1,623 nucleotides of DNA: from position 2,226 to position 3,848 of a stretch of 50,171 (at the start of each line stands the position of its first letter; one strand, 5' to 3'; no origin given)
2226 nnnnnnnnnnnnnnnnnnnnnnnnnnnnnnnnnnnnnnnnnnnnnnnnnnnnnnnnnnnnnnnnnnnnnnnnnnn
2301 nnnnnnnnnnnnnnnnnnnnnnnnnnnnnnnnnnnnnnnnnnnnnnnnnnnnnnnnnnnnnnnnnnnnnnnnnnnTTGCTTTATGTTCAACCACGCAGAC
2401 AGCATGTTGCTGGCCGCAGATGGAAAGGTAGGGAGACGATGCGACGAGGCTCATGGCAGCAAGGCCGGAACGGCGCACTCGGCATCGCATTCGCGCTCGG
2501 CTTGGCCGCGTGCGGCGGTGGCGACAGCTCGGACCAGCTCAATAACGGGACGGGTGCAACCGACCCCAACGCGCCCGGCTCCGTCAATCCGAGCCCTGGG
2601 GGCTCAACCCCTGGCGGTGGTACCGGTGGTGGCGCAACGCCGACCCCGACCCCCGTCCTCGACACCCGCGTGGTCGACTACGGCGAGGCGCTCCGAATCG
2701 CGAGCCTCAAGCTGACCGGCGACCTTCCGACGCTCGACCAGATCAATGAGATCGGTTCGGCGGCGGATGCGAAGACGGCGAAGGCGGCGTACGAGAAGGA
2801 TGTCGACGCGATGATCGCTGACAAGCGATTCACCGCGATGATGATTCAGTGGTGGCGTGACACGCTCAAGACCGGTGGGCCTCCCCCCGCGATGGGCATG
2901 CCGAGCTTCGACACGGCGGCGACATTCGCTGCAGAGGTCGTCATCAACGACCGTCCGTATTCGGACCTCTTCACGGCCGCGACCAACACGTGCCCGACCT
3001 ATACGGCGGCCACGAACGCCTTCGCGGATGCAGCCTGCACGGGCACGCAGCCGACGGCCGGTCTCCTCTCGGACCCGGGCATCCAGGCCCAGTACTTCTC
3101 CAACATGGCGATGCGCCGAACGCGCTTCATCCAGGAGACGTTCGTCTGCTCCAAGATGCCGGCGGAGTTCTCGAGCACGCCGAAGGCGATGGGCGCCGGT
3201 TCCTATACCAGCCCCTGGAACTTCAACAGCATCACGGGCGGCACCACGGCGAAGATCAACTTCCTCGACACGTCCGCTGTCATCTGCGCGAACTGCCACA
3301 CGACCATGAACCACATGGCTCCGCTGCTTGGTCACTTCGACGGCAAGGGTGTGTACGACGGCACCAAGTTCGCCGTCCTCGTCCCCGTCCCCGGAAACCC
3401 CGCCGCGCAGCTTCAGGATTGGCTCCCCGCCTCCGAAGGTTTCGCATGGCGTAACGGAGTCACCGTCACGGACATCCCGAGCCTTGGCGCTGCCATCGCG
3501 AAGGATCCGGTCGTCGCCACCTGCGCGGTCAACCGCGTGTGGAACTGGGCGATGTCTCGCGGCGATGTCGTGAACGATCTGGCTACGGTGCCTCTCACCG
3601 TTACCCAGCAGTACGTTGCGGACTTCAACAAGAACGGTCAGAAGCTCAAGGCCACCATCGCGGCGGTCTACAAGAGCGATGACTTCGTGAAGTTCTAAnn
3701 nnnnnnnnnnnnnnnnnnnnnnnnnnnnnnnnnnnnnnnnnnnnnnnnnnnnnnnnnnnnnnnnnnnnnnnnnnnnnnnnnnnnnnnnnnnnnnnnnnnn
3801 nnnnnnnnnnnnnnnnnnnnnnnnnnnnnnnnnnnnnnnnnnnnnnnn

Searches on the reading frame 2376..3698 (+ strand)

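Call 53: search_protein_families(library=pfam, proteins=[window:2376-3698:+], max_evalue=0.00001)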
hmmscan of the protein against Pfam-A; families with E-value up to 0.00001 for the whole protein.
window:2376-3698:+ (440 aa): 1 family
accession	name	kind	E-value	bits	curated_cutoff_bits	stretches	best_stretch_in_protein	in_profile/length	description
PF07583.16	PSCyt2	-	1.5e-06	28.8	29.8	1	100-196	21-116/209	Protein of unknown function (DUF1549)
